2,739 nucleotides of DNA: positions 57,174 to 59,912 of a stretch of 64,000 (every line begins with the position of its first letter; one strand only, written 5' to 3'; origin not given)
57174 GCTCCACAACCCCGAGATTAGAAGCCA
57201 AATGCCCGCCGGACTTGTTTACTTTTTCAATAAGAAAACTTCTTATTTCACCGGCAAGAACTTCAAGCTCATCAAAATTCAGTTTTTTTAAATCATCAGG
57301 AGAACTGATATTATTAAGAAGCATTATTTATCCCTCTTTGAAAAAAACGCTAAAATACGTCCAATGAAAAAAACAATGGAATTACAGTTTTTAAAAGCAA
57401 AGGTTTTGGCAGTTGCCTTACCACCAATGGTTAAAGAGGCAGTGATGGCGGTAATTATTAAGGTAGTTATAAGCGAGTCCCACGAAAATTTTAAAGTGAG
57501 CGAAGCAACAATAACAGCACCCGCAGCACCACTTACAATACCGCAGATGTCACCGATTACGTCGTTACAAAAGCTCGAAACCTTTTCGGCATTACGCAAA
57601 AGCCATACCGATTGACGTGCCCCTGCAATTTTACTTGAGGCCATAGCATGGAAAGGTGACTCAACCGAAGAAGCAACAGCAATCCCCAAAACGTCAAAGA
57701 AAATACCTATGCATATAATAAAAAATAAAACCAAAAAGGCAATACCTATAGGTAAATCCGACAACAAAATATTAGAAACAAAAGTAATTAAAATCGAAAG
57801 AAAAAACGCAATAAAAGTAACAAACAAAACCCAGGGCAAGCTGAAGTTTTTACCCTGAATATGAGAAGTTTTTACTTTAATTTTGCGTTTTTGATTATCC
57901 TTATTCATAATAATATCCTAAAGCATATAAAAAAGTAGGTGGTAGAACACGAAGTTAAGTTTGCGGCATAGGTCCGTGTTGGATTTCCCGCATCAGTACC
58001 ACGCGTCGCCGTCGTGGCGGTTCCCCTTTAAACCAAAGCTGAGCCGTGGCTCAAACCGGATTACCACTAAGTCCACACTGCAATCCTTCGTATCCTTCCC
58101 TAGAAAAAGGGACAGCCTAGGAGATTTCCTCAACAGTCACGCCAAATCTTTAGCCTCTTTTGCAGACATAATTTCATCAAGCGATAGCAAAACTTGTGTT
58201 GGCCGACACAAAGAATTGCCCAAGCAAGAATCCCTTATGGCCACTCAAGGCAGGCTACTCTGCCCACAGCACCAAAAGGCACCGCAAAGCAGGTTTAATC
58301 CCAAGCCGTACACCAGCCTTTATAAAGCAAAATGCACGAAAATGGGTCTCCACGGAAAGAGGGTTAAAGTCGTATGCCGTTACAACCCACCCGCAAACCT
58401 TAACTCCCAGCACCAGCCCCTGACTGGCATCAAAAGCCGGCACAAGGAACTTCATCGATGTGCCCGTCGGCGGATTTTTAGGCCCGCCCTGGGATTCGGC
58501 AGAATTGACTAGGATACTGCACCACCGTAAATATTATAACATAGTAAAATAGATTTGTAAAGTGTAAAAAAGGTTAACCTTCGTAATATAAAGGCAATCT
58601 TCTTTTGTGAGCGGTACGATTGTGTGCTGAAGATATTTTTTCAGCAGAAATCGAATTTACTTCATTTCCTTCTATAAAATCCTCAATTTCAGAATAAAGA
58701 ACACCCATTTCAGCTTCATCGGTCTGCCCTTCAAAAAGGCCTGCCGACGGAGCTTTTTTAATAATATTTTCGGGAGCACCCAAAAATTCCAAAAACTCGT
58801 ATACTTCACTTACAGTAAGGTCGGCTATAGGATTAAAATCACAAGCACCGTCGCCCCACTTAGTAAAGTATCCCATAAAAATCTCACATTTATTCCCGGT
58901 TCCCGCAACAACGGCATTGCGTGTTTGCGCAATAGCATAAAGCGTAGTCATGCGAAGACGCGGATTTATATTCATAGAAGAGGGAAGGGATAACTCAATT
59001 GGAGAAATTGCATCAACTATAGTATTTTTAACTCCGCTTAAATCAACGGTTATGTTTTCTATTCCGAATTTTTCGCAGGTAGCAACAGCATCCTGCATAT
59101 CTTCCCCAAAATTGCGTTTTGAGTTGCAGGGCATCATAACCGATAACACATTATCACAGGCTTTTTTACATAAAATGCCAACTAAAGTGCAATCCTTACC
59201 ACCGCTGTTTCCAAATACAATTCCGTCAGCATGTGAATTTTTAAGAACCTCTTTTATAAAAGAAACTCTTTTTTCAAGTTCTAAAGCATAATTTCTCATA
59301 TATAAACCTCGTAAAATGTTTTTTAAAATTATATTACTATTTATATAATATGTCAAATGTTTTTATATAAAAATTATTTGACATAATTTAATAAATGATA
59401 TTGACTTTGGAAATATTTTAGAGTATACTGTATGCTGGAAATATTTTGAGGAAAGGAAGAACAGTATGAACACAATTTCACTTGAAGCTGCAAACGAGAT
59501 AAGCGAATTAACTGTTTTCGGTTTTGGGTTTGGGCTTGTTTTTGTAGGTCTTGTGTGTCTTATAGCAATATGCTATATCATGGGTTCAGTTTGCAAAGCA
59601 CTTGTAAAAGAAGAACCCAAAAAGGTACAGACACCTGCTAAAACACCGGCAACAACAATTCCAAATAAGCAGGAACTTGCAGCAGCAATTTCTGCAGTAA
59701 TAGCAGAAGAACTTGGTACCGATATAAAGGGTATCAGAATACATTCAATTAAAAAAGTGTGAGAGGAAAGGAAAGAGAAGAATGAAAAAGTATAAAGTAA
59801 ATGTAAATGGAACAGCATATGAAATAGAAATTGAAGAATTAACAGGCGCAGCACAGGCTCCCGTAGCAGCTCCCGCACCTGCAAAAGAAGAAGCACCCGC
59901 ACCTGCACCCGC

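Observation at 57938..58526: About 590-nt GC-rich structured RNA upstream of a 4-TM protein gene: OLE RNA / OapA ribonucleoprotein locus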

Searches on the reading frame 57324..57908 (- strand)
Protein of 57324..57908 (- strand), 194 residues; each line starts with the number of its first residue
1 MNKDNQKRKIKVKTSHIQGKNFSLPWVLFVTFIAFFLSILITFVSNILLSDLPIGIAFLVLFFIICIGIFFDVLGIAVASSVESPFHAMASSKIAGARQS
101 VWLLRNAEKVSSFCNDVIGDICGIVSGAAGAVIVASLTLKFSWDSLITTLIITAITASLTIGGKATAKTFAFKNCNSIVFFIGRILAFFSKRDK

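Call 6: search_protein_families(library=pfam, proteins=[window:57324-57908:-])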
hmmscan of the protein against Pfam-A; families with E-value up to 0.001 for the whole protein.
window:57324-57908:- (194 aa): 1 family
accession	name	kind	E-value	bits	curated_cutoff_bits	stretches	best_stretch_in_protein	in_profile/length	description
PF01595.25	CNNM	-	0.00045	20.4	28.4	1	60-191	2-129/181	Cyclin M transmembrane N-terminal domain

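Call 7: search_protein_families(library=ncbifam, proteins=[window:57324-57908:-])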
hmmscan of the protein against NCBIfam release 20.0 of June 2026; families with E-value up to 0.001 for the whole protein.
window:57324-57908:- (194 aa): 0 families

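Call 15: find_related_loci(query=window:57324-57908:-, collection=genome_contigs, flank=6000)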
Query window:57324-57908:- (194 aa) in genome_contigs; peptide patterns used: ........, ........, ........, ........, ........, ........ (x = any residue, [..] = any of these).
599 stretches matched a pattern (row limit reached: there are more); 527 encode a relative of the query (tblastn E <= 1e-3); the best 80 are kept; 80 distinct loci.
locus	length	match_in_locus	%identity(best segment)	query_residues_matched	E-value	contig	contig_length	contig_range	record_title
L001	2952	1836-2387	45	9-194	6e-50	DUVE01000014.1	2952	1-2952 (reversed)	MAG TPA_asm: Mollicutes bacterium isolate AS08sgBPME_338 27306_AS08, whole genome shotgun sequence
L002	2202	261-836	44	2-193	7e-50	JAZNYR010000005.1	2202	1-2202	MAG: Clostridia bacterium isolate T1900044774_TS20190240.MAGScoT_cleanbin_000050 SGB_2470_k141_1360856, whole genome sho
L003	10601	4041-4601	46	5-188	1e-49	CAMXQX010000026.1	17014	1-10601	MAG TPA_asm: uncultured Firmicutes bacterium isolate SRR14920958_bin.20_metawrap_v1.3_MAG genome assembly, contig: NODE.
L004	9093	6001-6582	45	1-193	1e-48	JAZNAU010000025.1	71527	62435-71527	MAG: Clostridia bacterium isolate T1900044745_TS20190211.MAGScoT_cleanbin_000005 SGB_2111_k141_420806, whole genome shot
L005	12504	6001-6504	48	20-186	4e-48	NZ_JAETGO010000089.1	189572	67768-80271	Sporosalibacterium faouarense strain SOL3f37 505, whole genome shotgun sequence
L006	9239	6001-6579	44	2-194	8e-48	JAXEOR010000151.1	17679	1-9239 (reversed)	MAG: Clostridia bacterium isolate SUG2628 k141_250299, whole genome shotgun sequence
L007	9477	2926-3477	45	4-189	9e-48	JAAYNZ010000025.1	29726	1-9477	MAG: Candidatus Epulonipiscium sp. isolate AS21ysBPME_3 15774_AS21, whole genome shotgun sequence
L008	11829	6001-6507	48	24-192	1e-47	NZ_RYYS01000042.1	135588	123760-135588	Anaerophilus nitritogenes strain MJB2 42, whole genome shotgun sequence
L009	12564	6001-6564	45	1-186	4e-47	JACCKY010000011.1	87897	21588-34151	MAG: Candidatus Petromonas tenebris isolate A2 scaffold_31, whole genome shotgun sequence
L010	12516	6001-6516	44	23-194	3e-47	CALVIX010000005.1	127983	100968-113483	MAG: uncultured Bacilli bacterium isolate BRZ_FQ__bin7 genome assembly, contig: BRZ_FQ__NODE_147_length_127983_cov_9.080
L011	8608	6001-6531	51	18-194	1e-46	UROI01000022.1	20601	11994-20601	uncultured Tenericutes bacterium isolate UMGS1185 genome assembly, contig: NODE_776_length_20601_cov_15.051397, whole ge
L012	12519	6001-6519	46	22-194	9e-47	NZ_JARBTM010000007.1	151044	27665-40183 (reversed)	MAG: Anaerosolibacter sp. isolate L_E1_T20_C_bin.128 scaffold_216, whole genome shotgun sequence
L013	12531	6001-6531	51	18-194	3e-46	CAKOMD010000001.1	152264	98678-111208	MAG: uncultured Bacilli bacterium isolate REFINED_METABAT215_TOP10_CONTIGS_1500_ASSEMBLY_K77_MERGED__Nepal_MoBio_Fiber-H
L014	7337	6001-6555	41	1-189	2e-46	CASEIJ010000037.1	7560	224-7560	uncultured Mycoplasmatota bacterium isolate SI.T10.metabat-bins.87 genome assembly, contig: SI.T10.metabat-bins.87.fa_k1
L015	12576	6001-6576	40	1-192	4e-46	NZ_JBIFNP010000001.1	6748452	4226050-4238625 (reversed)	Paenibacillus sp. TAB 01 contig_1, whole genome shotgun sequence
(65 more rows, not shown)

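Call 16: find_encoding_contigs(protein=window:57324-57908:-, flank=3000, max_places=4)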
Protein window:57324-57908:- (194 aa): no gene with exactly this product is on record in the collection.

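Call 19: find_homologous_proteins(query=window:57324-57908:-, max_evalue=1e-10)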
Query window:57324-57908:- (194 aa): 6578 proteins with E <= 1e-10 among 6988 candidates; the best 120 are listed.
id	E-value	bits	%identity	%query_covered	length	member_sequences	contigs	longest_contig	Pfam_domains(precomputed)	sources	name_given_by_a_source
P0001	6.3e-116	402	100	100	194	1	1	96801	-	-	-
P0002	2.3e-101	355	86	100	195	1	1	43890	-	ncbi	-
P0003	1.5e-68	248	60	97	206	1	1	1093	PF01595.26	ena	-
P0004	1.5e-62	229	55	97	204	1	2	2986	-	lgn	-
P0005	2.0e-62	228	57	95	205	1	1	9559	-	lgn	-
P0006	4.6e-62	227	56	97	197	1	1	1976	-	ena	-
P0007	4.4e-61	224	50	99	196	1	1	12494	-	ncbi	-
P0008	4.8e-57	211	50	98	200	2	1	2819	-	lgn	-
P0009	3.2e-56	208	49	100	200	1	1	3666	-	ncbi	-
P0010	7.0e-56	207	49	100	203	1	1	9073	-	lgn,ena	-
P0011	8.4e-56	207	49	100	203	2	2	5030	-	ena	-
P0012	9.8e-56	206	50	98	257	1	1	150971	-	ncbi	-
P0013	1.5e-55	206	48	98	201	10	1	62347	-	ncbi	-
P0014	1.7e-55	206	49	100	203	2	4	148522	-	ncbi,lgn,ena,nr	ncbi:MAG: Mg2+ and Co2+ transporter CorB [Clostridia bacterium]|nr:Mg2+ and Co2+ transporter CorB [C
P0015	2.1e-55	205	50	100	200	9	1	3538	-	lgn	-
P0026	6.2e-54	200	49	97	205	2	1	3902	PF01595.26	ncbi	-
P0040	4.4e-48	181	48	97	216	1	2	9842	PF01595.26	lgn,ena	-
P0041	7.2e-48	181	52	87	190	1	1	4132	PF01595.26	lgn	-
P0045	1.7e-47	179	50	98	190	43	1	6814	PF01595.26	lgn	-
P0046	1.8e-47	179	50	91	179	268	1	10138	PF01595.26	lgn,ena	-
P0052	3.4e-47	179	49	91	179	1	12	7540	PF01595.26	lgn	-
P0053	3.4e-47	179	53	87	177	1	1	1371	PF01595.26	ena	-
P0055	4.1e-47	178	49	87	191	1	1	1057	PF01595.26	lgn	-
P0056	4.1e-47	178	49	91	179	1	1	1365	PF01595.26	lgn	-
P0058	4.9e-47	178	47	96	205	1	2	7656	PF01595.26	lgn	-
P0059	4.9e-47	178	53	90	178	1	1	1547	PF01595.26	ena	-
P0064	6.9e-47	178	44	100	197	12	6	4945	PF01595.26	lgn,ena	-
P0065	7.0e-47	177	44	99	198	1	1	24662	PF01595.26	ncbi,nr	ncbi:MAG: hypothetical protein E7399_01845 [Ruminococcaceae bacterium]|nr:hypothetical protein [Osci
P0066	7.3e-47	177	44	99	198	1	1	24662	PF01595.26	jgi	-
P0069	1.4e-46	177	45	97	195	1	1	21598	PF01595.26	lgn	-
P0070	1.4e-46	176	49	91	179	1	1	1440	PF01595.26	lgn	-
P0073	2.0e-46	176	45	99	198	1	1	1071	PF01595.26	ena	-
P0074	2.9e-46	175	50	91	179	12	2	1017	PF01595.26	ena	-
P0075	3.0e-46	175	44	100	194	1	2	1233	PF01595.26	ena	-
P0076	3.2e-46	175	49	91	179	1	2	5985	PF01595.26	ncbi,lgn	-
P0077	3.9e-46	175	44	98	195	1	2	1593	PF01595.26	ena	-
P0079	4.2e-46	175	49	90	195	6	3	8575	PF01595.26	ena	-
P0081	5.2e-46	175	50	91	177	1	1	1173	PF01595.26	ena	-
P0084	6.0e-46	174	49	90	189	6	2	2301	PF01595.26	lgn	-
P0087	7.5e-46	174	44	98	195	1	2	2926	PF01595.26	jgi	jgi:CBS domain containing-hemolysin-like protein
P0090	8.2e-46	174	47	88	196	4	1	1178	PF01595.26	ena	-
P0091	8.5e-46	174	46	90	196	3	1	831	PF01595.26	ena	-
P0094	9.1e-46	174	43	99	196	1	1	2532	PF01595.26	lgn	-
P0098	1.1e-45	174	45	99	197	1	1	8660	PF01595.26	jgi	jgi:CBS domain containing-hemolysin-like protein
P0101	1.2e-45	173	47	86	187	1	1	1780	PF01595.26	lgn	-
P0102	1.2e-45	173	50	86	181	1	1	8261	PF01595.26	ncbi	-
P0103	1.3e-45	173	45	99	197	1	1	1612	PF01595.26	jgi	jgi:CBS domain containing-hemolysin-like protein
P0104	1.4e-45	173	49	90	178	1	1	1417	PF01595.26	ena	-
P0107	1.7e-45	173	51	87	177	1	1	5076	PF01595.26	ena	-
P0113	2.0e-45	173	46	98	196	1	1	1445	PF01595.26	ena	-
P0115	2.0e-45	173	47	86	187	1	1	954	PF01595.26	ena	-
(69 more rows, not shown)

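Call 20: find_encoding_contigs(protein=P0002, flank=8000, max_places=3)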
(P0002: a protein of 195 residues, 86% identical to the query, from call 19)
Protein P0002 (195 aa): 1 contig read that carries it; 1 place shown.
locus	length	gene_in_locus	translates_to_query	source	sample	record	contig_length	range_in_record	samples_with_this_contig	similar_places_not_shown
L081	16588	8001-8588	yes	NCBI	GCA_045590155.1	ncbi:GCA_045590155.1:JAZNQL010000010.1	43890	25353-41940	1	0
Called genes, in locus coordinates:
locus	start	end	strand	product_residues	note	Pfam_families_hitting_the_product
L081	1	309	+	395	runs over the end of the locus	PF00890:FAD_binding_2 (weak), PF01134:GIDA (faint), PF01266:DAO (weak), PF03486:HI0933_like, PF07992:Pyr_redox_2, PF12831:FAD_oxidored, PF13450:NAD_binding_8 (weak), PF22780:HI0933_like_1st, +3 more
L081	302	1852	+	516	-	PF28550:DUF8436, PF07992:Pyr_redox_2 (faint), PF01266:DAO (faint), PF03486:HI0933_like (faint), PF13738:Pyr_redox_3 (faint), PF21688:FAD-depend_C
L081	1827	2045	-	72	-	PF07441:BofA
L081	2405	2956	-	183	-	PF09515:Thia_YuaJ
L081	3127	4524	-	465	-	PF00682:HMGL-like, PF02436:PYC_OADA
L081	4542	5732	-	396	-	PF03977:OAD_beta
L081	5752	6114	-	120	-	-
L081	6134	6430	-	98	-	PF04277:OAD_gamma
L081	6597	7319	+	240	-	PF02540:NAD_synthase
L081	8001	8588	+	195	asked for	-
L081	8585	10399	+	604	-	PF13292:DXP_synthase_N, PF02779:Transket_pyr, PF02780:Transketolase_C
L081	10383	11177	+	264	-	PF01479:S4, PF01728:FtsJ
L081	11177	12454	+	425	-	PF08245:Mur_ligase_M, PF08353:MurT_C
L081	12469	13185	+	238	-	PF07685:GATase_3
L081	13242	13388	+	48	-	-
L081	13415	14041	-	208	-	PF00730:HhH-GPD, PF00633:HHH (weak)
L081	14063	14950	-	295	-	-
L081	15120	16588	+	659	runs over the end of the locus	PF14903:WG_beta_rep (weak), PF07833:Cu_amine_oxidN1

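Call 21: find_encoding_contigs(protein=P0005, flank=6000, max_places=2)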
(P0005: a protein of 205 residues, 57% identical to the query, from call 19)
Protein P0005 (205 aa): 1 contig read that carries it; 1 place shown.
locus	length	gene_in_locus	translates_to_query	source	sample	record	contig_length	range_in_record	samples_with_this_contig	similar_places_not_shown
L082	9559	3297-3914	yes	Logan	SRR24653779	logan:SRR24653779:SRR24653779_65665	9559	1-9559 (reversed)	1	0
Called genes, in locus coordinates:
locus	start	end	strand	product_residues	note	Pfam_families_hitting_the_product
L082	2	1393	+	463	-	?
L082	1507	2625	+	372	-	-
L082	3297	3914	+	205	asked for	-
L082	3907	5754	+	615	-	PF13292:DXP_synthase_N, PF02775:TPP_enzyme_C (faint), PF02779:Transket_pyr, PF02780:Transketolase_C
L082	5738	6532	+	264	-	PF01479:S4 (weak), PF01728:FtsJ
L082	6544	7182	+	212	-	PF03006:HlyIII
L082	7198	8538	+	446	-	PF08245:Mur_ligase_M, PF08353:MurT_C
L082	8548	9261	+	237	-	PF07685:GATase_3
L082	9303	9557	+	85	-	?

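Call 35: search_solved_structures(query=window:57324-57908:-, max_evalue=1, show_alignments=1)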
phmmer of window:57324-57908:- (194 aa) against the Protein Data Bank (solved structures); distinct sequences matched with E-value up to 1: 3.
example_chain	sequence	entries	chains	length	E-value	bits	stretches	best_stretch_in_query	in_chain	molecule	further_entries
4qnc_A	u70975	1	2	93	0.00086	22.3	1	32-73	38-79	chemical transport protein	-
5uhq_A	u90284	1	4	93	0.013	18.5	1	32-73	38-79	Sugar transporter SemiSWEET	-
5uhs_A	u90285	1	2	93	0.013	18.5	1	32-73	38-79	Sugar transporter SemiSWEET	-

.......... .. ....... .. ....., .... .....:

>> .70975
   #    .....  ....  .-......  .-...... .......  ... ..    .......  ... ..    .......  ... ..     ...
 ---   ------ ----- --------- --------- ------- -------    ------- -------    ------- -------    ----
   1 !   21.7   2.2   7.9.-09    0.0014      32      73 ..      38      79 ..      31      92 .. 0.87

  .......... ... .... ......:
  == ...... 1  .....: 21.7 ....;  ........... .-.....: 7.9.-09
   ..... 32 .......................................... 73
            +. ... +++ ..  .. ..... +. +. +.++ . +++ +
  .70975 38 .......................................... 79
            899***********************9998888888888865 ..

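Call 46: predict_structure(alignment_id=A1)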
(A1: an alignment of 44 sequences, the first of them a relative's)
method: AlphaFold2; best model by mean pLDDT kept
length: 194 residues; sequences in the alignment: 44
mean_pLDDT: 80.1   pTM: 0.71
mean pLDDT of the five models: 80.1, 79.9, 79.2, 77.8, 74.6
residues with pLDDT >= 90: 22; 70-90: 135; 50-70: 31; < 50: 6
segments of 3 or more residues with pLDDT < 50: 17-19
pLDDT, mean of each block of 10 residues (from residue 1): 56 56 78 87 79 82 90 88 63 74 85 86 86 87 90 91 88 86 82 51
secondary structure, 60 per line:
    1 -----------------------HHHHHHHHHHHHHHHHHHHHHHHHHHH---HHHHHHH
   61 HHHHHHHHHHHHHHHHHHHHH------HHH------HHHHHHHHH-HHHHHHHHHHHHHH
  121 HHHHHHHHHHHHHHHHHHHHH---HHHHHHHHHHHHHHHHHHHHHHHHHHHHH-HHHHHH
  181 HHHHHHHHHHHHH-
elements in order: H24-50 H54-81 H97-105 H107-141 H145-173 H175-193

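Call 50: fold_search(model_id=the predicted structure, library=pdb)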
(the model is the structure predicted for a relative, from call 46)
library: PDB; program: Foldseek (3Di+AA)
matches with E <= 10: 91; with E <= 0.001: 0
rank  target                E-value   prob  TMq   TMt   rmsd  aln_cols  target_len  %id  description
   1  7m1t_A                3.2e-01  1.00  0.51  0.33   4.2       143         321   17  Crystal structure of an archaeal CNNM, MtCorB, with C-terminal deletion in complex with Mg2+-ATP (released 2021-06-16)
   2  7m1u_A                4.5e-01  0.99  0.49  0.33   4.5       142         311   16  Crystal structure of an archaeal CNNM, MtCorB, R235L mutant with C-terminal deletion (released 2021-06-16)
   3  7m1t_B                5.4e-01  0.98  0.50  0.33   4.4       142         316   16  Crystal structure of an archaeal CNNM, MtCorB, with C-terminal deletion in complex with Mg2+-ATP (released 2021-06-16)
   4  7m1u_B                5.4e-01  0.92  0.44  0.31   5.0       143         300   14  Crystal structure of an archaeal CNNM, MtCorB, R235L mutant with C-terminal deletion (released 2021-06-16)
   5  7cfg                  9.3e-01  0.82  0.42  0.50   6.7       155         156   17  Structure of the transmembrane domain of the bacterial CNNM/CorC family Mg2+ transporter in complex with Mg2+ (released 2021-02-24)
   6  7cff                  9.7e-01  0.63  0.37  0.44   9.6       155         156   17  Structure of the thermostabilized transmembrane domain of the bacterial CNNM/CorC family Mg2+ transporter in complex wit (released 2021-02-24)
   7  4kjs_A                3.6e+00  0.07  0.19  0.12  19.0       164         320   12  Structure of native YfkE (released 2013-06-26)
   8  4ry2_B                3.8e+00  0.20  0.37  0.13  13.6       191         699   13  Crystal structure of the peptidase-containing ABC transporter PCAT1 (released 2015-07-22)
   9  8tzj_C                3.8e+00  0.09  0.26  0.25  16.8       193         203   11  Cryo-EM structure of Vibrio cholerae FtsE/FtsX complex (released 2023-12-20)
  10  4tx5_B                3.9e+00  0.20  0.34  0.37  12.2       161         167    9  Crystal structure of Smac-DIABLO (in space group P65) (released 2015-07-15)
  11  6u8y_M                3.9e+00  0.04  0.17  0.13  18.9       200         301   16  Structure of the membrane-bound sulfane sulfur reductase (MBS), an archaeal respiratory membrane complex (released 2020-09-09)
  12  4tx5_A                4.1e+00  0.16  0.32  0.34  12.9       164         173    8  Crystal structure of Smac-DIABLO (in space group P65) (released 2015-07-15)
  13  9g2s_B                4.1e+00  0.15  0.32  0.14  11.6       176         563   17  Cryo-EM structure of IrtAB 2xEQ, Q249R_IrtB mutant in LMNG (released 2024-12-18)
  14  3kx9_A                4.1e+00  0.07  0.18  0.21  13.4       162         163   10  Engineering a closed form of the Archaeoglobus fulgidus ferritin by site directed mutagenesis (released 2010-12-15)
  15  8voz_A                4.3e+00  0.11  0.29  0.13  14.7       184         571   14  Cryo-EM structure of the ABC transporter PCAT1 cysteine-free core bound with MgADP and substrate (released 2024-10-30)
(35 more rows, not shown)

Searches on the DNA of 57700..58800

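Call 59: search_rna_families(source=window, start=57700, end=58800, threshold=evalue, max_evalue=1)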
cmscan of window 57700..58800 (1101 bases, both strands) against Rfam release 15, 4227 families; matches with E-value up to 1: 2.
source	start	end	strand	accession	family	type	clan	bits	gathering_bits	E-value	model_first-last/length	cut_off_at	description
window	57923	58541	-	RF01071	OLE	Gene;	-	449.5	50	1.8e-130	1-616/616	no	Ornate Large Extremophilic RNA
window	58617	58700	-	RF02820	V_AS9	Gene; antisense;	-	22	50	0.34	1-104/104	no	Vibrio RNA AS9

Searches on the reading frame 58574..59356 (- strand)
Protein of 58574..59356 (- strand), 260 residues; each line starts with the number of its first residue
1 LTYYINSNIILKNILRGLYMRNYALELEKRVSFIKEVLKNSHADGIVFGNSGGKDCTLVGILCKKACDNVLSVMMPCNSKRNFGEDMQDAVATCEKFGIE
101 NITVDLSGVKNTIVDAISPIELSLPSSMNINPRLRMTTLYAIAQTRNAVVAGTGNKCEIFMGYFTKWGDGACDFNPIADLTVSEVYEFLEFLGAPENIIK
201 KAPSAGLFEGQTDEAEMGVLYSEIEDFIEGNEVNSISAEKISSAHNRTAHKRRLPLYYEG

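Call 6: search_protein_families(library=pfam, proteins=[window:58574-59356:-])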
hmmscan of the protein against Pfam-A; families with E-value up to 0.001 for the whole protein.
window:58574-59356:- (260 aa): 1 family
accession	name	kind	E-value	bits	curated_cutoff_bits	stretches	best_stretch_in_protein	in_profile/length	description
PF02540.23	NAD_synthase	-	4.4e-65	219.6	21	1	27-255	2-242/242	NAD synthase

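Call 7: search_protein_families(library=ncbifam, proteins=[window:58574-59356:-])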
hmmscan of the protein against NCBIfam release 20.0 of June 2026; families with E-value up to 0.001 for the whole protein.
window:58574-59356:- (260 aa): 9 families
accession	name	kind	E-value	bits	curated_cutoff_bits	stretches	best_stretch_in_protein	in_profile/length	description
TIGR00552.1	nadE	equivalog_domain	4.2e-66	222.7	63.65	1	23-255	5-241/251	NAD(+) synthase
NF010587.0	PRK13980.1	equivalog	2e-60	204.3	255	1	22-255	10-255/267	NAD+ synthase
NF001979.1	PRK00768.1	equivalog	2.9e-47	161.4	250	1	24-256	18-264/266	NAD(+) synthase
NF002048.0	PRK00876.1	subfamily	5.6e-30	104.3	313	2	127-217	173-263/330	NAD(+) synthase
NF010588.0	PRK13981.1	equivalog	1.2e-26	93.2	479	1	34-218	276-470/546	NAD+ synthase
NF002730.0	PRK02628.1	equivalog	3.4e-06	25.5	473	1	34-169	350-496/677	NAD(+) synthase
NF006351.0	PRK08576.1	equivalog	0.00048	18.8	290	1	26-104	219-293/436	hypothetical protein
NF011259.0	PRK14665.1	equivalog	0.0005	19.1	364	1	45-115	7-78/360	tRNA 2-thiouridine(34) synthase MnmA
TIGR00364.1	TIGR00364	equivalog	0.00063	19.4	150.3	1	49-137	4-90/201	7-cyano-7-deazaguanine synthase QueC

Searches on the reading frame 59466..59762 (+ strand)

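Call 6: search_protein_families(library=pfam, proteins=[window:59466-59762:+])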
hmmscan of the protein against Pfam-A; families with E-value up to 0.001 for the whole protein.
window:59466-59762:+ (98 aa): 1 family
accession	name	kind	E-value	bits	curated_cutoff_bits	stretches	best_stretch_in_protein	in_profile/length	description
PF04277.18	OAD_gamma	-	2.5e-12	47.7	27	1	16-81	5-74/76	Oxaloacetate decarboxylase, gamma chain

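Call 7: search_protein_families(library=ncbifam, proteins=[window:59466-59762:+])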
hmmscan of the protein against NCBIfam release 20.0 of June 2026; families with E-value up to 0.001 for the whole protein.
window:59466-59762:+ (98 aa): 2 families
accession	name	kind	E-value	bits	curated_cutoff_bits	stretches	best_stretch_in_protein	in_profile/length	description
TIGR01195.1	oadG_fam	subfamily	2.1e-09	37.8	36.05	1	16-84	9-81/84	sodium pump decarboxylases, gamma subunit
NF002792.0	PRK02919.1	subfamily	0.00092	19.9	93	0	14-80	12-75/82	oxaloacetate decarboxylase subunit gamma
